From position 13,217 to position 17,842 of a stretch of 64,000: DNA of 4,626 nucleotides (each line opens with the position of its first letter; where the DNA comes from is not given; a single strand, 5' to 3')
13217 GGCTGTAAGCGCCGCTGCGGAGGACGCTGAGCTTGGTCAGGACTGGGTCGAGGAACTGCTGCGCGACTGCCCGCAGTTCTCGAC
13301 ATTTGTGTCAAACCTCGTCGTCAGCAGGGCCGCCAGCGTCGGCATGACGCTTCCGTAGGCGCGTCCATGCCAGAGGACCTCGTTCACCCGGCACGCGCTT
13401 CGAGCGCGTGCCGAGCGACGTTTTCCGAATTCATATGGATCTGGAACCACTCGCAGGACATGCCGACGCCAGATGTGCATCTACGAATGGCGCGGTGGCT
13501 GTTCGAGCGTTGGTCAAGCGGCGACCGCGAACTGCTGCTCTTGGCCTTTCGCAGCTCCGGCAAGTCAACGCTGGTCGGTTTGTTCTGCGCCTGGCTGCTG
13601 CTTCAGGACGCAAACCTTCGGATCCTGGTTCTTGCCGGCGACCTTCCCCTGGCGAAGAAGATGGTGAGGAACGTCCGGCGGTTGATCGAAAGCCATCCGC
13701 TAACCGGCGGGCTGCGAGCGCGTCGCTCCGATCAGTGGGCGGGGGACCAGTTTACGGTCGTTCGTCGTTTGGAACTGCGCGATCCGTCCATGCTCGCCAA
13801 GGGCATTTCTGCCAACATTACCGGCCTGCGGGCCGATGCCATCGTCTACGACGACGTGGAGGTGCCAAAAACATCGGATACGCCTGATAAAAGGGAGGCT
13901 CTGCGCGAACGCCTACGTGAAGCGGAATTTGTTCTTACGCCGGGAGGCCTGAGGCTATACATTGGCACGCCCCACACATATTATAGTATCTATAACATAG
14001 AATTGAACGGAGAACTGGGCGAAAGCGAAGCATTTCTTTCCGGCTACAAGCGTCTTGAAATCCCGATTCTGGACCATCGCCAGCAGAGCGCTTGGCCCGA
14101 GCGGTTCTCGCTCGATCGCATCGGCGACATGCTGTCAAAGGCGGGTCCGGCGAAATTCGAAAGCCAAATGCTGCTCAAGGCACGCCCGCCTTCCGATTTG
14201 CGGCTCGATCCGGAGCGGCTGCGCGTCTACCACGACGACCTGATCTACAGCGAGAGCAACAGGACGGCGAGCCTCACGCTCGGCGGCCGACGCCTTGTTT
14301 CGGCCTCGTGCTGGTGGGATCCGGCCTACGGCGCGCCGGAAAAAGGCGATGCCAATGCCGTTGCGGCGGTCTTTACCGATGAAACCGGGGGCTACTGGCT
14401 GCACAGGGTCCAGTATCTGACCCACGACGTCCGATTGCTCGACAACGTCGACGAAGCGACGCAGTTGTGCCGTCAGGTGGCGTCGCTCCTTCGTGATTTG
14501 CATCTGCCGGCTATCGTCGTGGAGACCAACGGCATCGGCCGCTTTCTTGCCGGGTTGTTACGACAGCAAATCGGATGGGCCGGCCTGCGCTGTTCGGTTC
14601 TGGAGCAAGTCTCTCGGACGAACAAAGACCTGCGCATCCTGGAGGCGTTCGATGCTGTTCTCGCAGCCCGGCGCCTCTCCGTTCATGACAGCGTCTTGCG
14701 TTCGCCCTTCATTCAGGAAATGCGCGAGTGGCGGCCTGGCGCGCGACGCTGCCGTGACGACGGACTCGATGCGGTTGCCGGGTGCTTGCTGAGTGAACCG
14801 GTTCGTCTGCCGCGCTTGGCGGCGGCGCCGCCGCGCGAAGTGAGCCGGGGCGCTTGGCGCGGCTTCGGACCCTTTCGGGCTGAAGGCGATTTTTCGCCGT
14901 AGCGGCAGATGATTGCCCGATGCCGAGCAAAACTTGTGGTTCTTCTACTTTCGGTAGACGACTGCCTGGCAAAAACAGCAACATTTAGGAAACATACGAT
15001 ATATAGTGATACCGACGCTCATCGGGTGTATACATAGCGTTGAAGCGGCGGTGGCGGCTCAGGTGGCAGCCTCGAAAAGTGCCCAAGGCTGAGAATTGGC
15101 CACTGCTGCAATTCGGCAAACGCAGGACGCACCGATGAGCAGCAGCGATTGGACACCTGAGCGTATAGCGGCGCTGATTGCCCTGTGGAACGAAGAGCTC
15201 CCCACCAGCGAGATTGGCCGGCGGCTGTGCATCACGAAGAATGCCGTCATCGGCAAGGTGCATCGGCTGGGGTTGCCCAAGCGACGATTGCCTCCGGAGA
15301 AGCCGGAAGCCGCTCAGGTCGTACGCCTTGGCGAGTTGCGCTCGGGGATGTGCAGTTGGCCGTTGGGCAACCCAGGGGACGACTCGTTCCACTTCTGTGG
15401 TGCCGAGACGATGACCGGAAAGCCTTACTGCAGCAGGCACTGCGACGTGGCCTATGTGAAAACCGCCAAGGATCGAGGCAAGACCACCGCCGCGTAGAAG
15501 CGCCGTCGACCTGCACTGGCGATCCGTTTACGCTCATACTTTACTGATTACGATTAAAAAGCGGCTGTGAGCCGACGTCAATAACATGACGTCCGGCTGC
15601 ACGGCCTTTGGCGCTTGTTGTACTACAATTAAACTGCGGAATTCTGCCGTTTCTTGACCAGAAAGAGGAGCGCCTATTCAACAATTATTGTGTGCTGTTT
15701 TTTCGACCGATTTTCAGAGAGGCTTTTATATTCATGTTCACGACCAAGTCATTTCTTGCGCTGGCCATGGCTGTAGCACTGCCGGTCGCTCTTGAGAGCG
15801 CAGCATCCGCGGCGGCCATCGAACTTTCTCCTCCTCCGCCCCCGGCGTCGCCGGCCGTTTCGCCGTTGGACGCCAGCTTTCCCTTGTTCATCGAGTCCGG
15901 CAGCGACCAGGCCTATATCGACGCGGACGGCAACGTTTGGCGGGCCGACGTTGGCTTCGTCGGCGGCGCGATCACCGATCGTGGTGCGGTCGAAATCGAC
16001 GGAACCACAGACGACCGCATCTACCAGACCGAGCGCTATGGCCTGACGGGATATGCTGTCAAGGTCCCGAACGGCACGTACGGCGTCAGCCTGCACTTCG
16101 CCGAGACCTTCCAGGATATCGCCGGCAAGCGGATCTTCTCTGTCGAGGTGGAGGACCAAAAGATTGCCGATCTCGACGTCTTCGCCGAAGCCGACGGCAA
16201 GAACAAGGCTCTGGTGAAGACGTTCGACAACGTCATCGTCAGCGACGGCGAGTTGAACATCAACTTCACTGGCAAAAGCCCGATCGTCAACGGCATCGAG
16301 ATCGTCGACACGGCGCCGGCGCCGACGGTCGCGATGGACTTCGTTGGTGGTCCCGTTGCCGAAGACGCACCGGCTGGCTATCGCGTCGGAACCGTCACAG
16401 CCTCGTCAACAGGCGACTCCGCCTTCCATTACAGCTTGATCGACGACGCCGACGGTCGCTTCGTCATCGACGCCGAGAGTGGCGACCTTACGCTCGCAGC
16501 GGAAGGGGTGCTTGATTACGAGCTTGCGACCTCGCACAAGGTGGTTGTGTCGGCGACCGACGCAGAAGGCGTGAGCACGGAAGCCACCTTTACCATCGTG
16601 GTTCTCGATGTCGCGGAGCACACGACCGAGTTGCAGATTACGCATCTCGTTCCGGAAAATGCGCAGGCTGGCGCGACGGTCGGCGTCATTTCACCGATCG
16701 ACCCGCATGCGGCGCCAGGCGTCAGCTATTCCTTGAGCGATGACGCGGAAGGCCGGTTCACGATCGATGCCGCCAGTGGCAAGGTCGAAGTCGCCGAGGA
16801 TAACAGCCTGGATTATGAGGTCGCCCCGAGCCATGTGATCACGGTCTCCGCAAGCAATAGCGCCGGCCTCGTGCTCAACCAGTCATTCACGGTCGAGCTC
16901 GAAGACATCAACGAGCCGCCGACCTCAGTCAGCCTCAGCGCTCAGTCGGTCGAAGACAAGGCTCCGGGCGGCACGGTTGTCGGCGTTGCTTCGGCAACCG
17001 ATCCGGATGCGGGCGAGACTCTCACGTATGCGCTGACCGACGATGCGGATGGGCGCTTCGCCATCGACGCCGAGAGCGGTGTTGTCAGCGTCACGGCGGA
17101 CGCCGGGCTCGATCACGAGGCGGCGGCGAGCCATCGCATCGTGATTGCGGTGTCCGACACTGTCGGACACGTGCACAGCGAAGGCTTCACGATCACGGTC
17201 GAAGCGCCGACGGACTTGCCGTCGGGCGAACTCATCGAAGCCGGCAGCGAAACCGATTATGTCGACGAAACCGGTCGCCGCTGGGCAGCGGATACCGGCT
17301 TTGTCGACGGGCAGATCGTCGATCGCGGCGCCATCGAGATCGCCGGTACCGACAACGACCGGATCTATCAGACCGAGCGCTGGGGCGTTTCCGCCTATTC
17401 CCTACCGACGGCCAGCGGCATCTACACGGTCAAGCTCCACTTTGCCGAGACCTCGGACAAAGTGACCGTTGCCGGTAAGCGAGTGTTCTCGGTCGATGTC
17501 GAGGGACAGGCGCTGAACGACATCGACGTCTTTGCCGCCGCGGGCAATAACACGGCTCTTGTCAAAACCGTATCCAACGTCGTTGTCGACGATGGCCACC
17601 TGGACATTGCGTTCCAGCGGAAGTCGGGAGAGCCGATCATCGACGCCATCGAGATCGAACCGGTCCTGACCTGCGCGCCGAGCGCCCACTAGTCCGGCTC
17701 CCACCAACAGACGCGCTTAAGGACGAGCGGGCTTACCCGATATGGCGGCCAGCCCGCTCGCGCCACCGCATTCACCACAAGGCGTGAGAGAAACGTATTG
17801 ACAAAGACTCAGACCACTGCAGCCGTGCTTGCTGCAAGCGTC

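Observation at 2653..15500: T7-order head/neck/packaging module stranded in an origin-proximal core region, lacking integration, replication, ejection and fibre genes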

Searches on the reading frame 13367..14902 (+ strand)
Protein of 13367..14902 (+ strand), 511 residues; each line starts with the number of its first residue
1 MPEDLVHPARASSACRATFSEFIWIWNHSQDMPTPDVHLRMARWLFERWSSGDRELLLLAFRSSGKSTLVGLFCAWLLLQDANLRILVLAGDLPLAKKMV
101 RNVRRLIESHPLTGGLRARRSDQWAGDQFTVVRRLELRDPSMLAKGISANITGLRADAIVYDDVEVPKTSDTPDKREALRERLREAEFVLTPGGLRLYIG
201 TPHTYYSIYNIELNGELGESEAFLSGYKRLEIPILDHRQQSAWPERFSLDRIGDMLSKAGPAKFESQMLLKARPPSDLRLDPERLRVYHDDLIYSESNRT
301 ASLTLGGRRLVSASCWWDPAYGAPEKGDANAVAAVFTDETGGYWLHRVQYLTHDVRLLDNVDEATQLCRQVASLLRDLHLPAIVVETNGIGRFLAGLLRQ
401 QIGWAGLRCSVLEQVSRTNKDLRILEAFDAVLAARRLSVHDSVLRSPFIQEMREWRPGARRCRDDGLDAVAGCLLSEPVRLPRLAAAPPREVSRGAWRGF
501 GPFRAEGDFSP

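Call 7: search_protein_families(library=pfam, proteins=[window:13367-14902:+], max_evalue=0.01)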
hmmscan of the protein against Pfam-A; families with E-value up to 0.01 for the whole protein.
window:13367-14902:+ (511 aa): 1 family
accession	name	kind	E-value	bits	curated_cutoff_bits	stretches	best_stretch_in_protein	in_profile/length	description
PF22530.2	Terminase-T7_RNaseH-like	-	0.0007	20.3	27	1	343-437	23-108/108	Terminase Bacteriophage T7, Ribonuclease H-like domain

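Call 8: search_protein_families(library=phrogs, proteins=[window:13367-14902:+], max_evalue=0.01)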
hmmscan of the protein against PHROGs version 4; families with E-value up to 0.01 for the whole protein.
window:13367-14902:+ (511 aa): 4 families
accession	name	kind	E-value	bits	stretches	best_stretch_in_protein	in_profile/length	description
phrog_38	-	head and packaging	7.9e-76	257.3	1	10-491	265-717/760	terminase large subunit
phrog_4758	-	head and packaging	2e-15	57.8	1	50-201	54-206/243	terminase large subunit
phrog_17672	-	head and packaging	2.5e-15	57.3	1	50-210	62-225/395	terminase large subunit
phrog_2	-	head and packaging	0.00018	21.4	1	44-474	273-589/807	terminase large subunit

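Call 30: search_protein_families(library=ncbifam, proteins=[window:13367-14902:+], max_evalue=0.01)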
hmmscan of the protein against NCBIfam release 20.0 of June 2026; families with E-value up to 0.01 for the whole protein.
window:13367-14902:+ (511 aa): 1 family
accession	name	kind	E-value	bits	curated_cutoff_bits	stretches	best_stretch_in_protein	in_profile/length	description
NF033889.1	termin_lrg_T7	equivalog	6e-124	414.6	150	1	18-474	1-500/500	phage terminase large subunit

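Call 51: search_dna_similar(query=window:13367-14902:+, collection=phages, mode=protein, max_rows=15)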
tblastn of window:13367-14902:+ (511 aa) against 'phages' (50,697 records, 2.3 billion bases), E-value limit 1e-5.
Records with a match: 2567; places in all: 2569; records where one place covers at least 80% of the query: 631.
Best place of each record, by identity: <60% 2567.
By first word of the organism name: Klebsiella 666; Pseudomonas 344; Escherichia 288; Acinetobacter 169; Vibrio 161; Salmonella 98; Yersinia 95; Pectobacterium 80; Ralstonia 53; Aeromonas 46; and 78 more.
By host as written in the record: Klebsiella pneumoniae 366; - 364; Escherichia coli 100; Acinetobacter baumannii 59; Pseudomonas putida KT2440 and Paw85 53; Pseudomonas aeruginosa 49; Yersinia pestis 38; Pectobacterium atrosepticum DSM18077 33; and 651 more.
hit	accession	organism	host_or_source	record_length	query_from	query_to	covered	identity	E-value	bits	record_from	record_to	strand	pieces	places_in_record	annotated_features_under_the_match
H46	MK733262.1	Yersinia phage YeP4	Yersinia enterocolitica LN1996-YE105.5R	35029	18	501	95%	30.8%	6e-56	207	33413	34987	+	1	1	DNA packaging protein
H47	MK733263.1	Yersinia phage YeP5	Yersinia enterocolitica JL2002-6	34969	18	474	89%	31.1%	1e-54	204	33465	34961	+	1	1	none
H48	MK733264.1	Yersinia phage YeP6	Yersinia enterocolitica JL2004-21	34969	18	474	89%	31.1%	1e-54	204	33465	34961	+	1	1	none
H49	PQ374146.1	Acinetobacter phage TPWB-05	Acinetobacter sp.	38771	16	478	86%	32.2%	3e-24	205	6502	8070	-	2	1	terminase large subunit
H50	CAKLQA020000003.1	Acinetobacter phage MD-2021a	not known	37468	16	478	91%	30.1%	9e-52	195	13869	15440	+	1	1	Uncharacterised protein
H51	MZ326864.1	Alcaligenes phage Piluca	Alcaligenes faecalis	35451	16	478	91%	28.5%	2e-50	191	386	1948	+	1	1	terminase large subunit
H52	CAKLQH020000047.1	Acinetobacter phage MD-2021a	not known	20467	13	478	91%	28.1%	4e-49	187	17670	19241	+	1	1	Uncharacterised protein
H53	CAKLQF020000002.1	Acinetobacter phage MD-2021a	not known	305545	13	478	91%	28.1%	4e-49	187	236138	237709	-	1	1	Uncharacterised protein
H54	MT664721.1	Escherichia phage vB_EcoM_APEC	Escherichia coli APEC O78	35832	9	479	92%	27.8%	5e-45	176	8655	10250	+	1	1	DNA packaging protein | hypothetical protein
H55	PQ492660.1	Limnohabitans phage YIMV22061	Limnohabitans sp. YIMB22184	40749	6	471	91%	27.4%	2e-24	113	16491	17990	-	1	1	terminase large subunit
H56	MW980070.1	Rhizobium phage RHEph21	Rhizobium gallicum sv. phaseoli R72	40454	6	448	87%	27.3%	3e-16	88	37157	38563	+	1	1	terminase large subunit protein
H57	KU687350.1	Citrobacter phage SH4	Citrobacter freundii CF3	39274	9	471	91%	25.2%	2e-17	92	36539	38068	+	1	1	maturation protein | hypothetical protein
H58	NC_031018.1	Citrobacter phage SH4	Citrobacter freundii CF3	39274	9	471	91%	25.2%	2e-17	92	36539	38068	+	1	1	terminase large subunit | hypothetical protein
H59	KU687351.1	Citrobacter phage SH5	Citrobacter freundii CF3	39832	9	471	91%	25.2%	2e-17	92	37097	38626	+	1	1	maturation protein | hypothetical protein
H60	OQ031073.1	Shigella phage SFP21B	Shigella flexneri KCTC 22192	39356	9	471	91%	25.2%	5e-17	91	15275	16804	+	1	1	terminase large subunit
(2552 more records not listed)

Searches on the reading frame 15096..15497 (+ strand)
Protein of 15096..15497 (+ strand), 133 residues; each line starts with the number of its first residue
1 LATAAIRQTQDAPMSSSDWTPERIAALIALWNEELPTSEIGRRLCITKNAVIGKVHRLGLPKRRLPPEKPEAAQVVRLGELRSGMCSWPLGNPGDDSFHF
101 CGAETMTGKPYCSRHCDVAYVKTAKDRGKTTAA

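Call 29: search_protein_families(library=pfam, proteins=[window:15096-15497:+], max_evalue=0.01)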
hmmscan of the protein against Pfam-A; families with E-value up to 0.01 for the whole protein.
window:15096-15497:+ (133 aa): 1 family
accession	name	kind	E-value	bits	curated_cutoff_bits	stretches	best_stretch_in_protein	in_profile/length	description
PF07750.17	GcrA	-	3.1e-29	102.8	26.9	2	72-127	97-152/155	GcrA cell cycle regulator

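Call 30: search_protein_families(library=ncbifam, proteins=[window:15096-15497:+], max_evalue=0.01)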
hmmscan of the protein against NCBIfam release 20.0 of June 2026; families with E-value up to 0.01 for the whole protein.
window:15096-15497:+ (133 aa): 1 family
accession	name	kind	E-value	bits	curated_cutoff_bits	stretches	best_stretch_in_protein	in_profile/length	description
NF050816.1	sig70cofacGcrA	equivalog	1.3e-26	94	280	2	67-131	100-161/173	cell cycle sigma 70 cofactor GcrA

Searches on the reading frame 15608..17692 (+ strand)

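Call 7: search_protein_families(library=pfam, proteins=[window:15608-17692:+], max_evalue=0.01)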
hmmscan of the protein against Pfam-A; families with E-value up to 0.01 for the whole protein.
window:15608-17692:+ (694 aa): 6 families
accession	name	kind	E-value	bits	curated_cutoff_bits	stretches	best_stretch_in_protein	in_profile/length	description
PF11721.14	Malectin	-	2e-47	161.6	23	2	94-222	4-141/163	Malectin domain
PF00028.23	Cadherin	-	2.7e-32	111.5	28.8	3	250-333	5-93/93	Cadherin domain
PF12819.13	Malectin_like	-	2.1e-09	37.6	24.5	1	600-683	241-328/331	Malectin-like domain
PF25374.1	Cadherin_FAT4_N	-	3.4e-06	27.7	35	0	344-404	5-57/85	FAT4-like, N-terminal cadherin-like domain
PF18957.6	RibLong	-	0.0012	20.1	27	0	351-400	12-64/93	Long Rib domain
PF03413.25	PepSY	-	0.007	17.1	24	0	377-393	40-56/60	Peptidase propeptide and YPEB domain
